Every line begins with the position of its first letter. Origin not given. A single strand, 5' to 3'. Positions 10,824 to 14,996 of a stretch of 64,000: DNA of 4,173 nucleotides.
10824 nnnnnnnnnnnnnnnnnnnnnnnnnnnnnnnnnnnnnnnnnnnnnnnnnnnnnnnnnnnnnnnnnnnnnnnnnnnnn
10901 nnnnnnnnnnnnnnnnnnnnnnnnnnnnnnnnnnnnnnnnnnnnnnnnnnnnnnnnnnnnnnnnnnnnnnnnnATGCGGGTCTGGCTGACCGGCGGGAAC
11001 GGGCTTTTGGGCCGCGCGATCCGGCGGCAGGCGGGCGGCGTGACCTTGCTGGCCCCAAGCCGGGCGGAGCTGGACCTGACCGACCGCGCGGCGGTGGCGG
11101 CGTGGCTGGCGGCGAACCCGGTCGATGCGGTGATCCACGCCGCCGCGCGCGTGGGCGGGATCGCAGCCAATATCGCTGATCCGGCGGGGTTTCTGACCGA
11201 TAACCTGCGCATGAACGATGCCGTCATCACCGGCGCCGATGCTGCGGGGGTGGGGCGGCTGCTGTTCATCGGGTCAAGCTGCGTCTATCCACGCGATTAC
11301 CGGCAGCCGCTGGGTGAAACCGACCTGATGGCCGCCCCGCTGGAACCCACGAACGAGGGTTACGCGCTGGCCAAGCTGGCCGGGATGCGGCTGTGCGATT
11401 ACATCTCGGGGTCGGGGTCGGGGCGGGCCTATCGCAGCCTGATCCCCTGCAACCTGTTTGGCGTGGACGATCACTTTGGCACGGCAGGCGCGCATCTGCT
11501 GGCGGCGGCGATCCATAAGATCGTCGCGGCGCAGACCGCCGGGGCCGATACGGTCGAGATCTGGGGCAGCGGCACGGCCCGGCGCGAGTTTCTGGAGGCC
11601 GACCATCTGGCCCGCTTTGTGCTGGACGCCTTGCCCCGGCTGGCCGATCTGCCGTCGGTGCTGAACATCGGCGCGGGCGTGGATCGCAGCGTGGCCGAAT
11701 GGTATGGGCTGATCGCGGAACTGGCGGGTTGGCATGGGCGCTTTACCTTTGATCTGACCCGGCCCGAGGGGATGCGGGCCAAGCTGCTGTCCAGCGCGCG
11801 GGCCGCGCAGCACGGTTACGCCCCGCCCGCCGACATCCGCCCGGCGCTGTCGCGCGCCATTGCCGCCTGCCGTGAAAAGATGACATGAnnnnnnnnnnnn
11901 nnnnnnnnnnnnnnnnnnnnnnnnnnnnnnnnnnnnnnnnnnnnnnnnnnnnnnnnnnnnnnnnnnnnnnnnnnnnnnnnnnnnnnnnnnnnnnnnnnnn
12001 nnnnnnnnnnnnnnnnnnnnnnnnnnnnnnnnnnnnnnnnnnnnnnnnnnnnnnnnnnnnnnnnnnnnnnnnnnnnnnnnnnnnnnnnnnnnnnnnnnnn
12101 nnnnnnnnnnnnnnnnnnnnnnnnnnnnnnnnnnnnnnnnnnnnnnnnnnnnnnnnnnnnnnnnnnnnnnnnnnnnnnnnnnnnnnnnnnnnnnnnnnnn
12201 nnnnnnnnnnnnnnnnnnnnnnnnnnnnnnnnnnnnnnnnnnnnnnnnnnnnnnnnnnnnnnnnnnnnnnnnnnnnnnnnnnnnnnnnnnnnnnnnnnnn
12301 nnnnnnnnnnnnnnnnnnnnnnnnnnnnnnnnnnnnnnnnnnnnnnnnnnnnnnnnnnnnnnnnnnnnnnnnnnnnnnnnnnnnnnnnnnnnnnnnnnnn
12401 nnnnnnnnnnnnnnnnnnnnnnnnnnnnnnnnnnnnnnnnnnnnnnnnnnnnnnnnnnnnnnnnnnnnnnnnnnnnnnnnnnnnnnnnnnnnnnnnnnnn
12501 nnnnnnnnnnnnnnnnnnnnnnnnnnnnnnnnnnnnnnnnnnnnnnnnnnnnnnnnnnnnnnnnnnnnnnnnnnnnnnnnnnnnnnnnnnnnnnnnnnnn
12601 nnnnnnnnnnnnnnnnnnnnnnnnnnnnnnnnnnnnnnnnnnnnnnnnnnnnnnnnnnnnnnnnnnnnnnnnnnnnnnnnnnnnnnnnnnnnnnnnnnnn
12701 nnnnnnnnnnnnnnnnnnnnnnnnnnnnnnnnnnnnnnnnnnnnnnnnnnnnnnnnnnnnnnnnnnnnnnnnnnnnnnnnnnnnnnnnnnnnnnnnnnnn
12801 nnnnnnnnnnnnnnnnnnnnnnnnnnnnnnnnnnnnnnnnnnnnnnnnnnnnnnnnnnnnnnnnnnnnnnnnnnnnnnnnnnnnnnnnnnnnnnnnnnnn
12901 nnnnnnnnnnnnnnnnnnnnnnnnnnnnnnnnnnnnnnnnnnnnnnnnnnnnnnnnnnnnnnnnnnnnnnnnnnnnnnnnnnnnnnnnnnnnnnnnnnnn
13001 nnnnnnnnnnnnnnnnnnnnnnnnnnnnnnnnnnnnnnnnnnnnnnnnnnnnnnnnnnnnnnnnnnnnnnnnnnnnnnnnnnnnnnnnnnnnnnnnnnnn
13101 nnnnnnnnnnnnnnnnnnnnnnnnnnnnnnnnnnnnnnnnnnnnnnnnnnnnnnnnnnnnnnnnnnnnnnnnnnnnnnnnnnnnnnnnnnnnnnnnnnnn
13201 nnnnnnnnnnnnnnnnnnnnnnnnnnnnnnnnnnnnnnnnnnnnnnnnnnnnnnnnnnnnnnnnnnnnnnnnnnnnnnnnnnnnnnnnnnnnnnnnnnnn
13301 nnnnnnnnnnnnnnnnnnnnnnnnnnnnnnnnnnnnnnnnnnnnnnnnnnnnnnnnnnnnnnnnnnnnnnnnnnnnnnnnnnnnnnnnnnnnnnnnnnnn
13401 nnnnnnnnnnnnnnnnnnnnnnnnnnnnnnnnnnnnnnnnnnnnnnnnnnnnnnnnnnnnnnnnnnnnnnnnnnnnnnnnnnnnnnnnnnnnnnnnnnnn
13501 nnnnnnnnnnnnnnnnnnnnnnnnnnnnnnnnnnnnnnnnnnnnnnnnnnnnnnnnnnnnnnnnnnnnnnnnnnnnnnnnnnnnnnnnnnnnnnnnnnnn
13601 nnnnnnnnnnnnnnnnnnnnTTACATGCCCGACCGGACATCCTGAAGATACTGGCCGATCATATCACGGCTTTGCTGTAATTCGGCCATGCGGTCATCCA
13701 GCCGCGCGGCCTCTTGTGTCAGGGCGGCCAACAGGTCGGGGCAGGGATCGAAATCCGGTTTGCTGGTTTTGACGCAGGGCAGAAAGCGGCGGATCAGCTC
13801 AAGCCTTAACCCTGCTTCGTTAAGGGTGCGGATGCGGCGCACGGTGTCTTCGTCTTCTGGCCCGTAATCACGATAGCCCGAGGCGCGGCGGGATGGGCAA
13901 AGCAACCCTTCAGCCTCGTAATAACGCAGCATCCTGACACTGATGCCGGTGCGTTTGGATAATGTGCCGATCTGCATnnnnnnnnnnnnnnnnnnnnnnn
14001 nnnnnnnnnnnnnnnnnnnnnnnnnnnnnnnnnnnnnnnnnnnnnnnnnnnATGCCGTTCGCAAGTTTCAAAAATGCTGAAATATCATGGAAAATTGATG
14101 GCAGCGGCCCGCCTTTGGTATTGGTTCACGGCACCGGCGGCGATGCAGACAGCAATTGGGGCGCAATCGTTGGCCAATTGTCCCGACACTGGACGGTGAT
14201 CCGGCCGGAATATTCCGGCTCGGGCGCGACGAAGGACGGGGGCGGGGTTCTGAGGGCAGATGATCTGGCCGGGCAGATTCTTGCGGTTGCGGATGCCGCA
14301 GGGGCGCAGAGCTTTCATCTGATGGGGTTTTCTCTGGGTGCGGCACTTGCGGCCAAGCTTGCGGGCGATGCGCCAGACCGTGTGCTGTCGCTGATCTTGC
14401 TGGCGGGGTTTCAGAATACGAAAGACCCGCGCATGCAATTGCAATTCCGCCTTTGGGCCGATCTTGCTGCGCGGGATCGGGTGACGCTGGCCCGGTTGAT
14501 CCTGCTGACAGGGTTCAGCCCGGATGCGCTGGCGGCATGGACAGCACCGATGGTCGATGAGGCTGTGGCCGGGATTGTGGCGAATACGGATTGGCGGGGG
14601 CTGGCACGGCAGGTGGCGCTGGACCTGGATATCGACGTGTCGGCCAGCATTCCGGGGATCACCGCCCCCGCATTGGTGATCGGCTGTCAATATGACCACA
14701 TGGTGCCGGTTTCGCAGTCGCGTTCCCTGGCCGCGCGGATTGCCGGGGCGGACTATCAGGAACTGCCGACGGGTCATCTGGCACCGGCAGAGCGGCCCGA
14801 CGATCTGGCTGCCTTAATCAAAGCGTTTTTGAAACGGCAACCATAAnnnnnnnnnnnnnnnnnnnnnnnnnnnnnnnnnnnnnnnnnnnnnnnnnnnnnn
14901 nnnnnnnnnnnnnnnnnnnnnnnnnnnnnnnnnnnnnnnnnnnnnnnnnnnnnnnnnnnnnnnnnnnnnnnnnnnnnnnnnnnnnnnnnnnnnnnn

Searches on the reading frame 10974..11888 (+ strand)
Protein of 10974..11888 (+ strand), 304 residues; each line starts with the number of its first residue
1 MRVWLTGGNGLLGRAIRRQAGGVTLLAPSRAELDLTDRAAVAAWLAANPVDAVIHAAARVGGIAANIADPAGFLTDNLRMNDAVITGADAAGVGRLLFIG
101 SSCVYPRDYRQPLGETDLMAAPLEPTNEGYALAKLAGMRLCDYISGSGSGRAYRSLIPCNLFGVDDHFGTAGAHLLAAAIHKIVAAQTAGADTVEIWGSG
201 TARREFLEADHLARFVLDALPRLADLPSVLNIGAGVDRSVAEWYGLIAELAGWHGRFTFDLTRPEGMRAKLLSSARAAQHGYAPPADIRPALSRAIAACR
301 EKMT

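Call 9: search_protein_families(library=pfam, proteins=[window:10974-11888:+], max_evalue=0.001)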
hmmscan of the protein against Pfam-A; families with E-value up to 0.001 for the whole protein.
window:10974-11888:+ (304 aa): 4 families
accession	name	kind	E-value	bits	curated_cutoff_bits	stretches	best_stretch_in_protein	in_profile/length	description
PF01370.27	Epimerase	-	2.9e-44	151.7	20.9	1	5-233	3-240/240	NAD dependent epimerase/dehydratase family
PF04321.23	RmlD_sub_bind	-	9.1e-10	38.5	27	1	1-59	1-61/287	RmlD substrate binding domain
PF16363.11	GDP_Man_Dehyd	-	2.3e-06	27.7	27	1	32-242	58-257/332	GDP-mannose 4,6 dehydratase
PF13460.12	NAD_binding_10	-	0.00021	21.6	27.2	1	31-107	44-104/184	NAD(P)H-binding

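Call 67: search_protein_families(library=ncbifam, proteins=[window:10974-11888:+], max_evalue=1e-10)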
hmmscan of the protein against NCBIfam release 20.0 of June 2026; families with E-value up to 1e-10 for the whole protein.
window:10974-11888:+ (304 aa): 2 families
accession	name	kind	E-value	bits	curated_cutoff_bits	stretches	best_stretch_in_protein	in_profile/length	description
NF047922.1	GDPFucSynFcl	equivalog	1.1e-79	268.1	500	1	2-294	4-296/308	GDP-L-fucose synthase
TIGR01179.1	galE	equivalog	1.1e-12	47.4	262.3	1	32-279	53-302/332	UDP-glucose 4-epimerase GalE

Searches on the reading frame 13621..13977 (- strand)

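Call 67: search_protein_families(library=ncbifam, proteins=[window:13621-13977:-], max_evalue=1e-10)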
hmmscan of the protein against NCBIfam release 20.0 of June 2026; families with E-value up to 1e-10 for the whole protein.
window:13621-13977:- (118 aa): 6 families
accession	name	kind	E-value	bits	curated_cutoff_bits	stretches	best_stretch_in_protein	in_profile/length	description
TIGR02044.1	CueR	equivalog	7.4e-14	51.9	147.4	1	1-112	1-110/127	Cu(I)-responsive transcriptional regulator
TIGR02043.1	ZntR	equivalog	2.4e-13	50.3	167.95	1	1-107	2-107/131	Zn(2+)-responsive transcriptional regulator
NF007069.0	PRK09514.1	equivalog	4e-13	49.5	143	1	2-107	3-107/141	Zn(2+)-responsive transcriptional regulator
NF041849.1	trans_regNmlR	equivalog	4.7e-12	46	175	1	1-112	1-110/117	stress response transcriptional regulator NmlR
TIGR02051.1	MerR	equivalog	5.5e-12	46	150.85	1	2-113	1-108/124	mercury resistance transcriptional regulator MerR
TIGR02047.1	CadR-PbrR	equivalog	5.7e-12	45.8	151.45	1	1-106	1-104/127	Cd(II)/Pb(II)-responsive transcriptional regulator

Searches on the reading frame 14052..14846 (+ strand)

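Call 67: search_protein_families(library=ncbifam, proteins=[window:14052-14846:+], max_evalue=1e-10)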
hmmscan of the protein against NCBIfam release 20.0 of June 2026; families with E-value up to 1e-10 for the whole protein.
window:14052-14846:+ (264 aa): 8 families
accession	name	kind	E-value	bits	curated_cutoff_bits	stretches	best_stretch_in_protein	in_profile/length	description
NF051488.1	bifunc_PcaDC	exception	3.9e-36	125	390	1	12-262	3-252/375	bifunctional 3-oxoadipate enol-lactonase/4-carboxymuconolactone decarboxylase PcaDC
TIGR02427.1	protocat_pcaD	equivalog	4.5e-28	98.3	255.85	1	13-261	4-251/251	3-oxoadipate enol-lactonase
NF011457.0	PRK14875.1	equivalog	2.2e-22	79.6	307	1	7-262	118-371/372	acetoin dehydrogenase dihydrolipoyllysine-residue acetyltransferase subunit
TIGR03056.1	bchO_mg_che_rel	equivalog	3.2e-20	72.3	172.55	1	14-110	19-119/278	alpha/beta fold hydrolase BchO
TIGR03611.1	RutD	equivalog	3.3e-19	69.3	238.5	1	16-262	10-257/258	pyrimidine utilization protein D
NF051487.1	bifunc_PcaCD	exception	3.5e-18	65.9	430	1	20-261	173-412/413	bifunctional 4-carboxymuconolactone decarboxylase/3-oxoadipate enol-lactonase PcaCD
NF050089.1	i_nPHAscl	equivalog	7.6e-12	44.9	300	0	13-120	11-118/288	intracellular short-chain-length polyhydroxyalkanoate depolymerase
TIGR01738.1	bioH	equivalog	1.3e-11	44.6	206.95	0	19-245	3-229/245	pimeloyl-ACP methyl ester esterase BioH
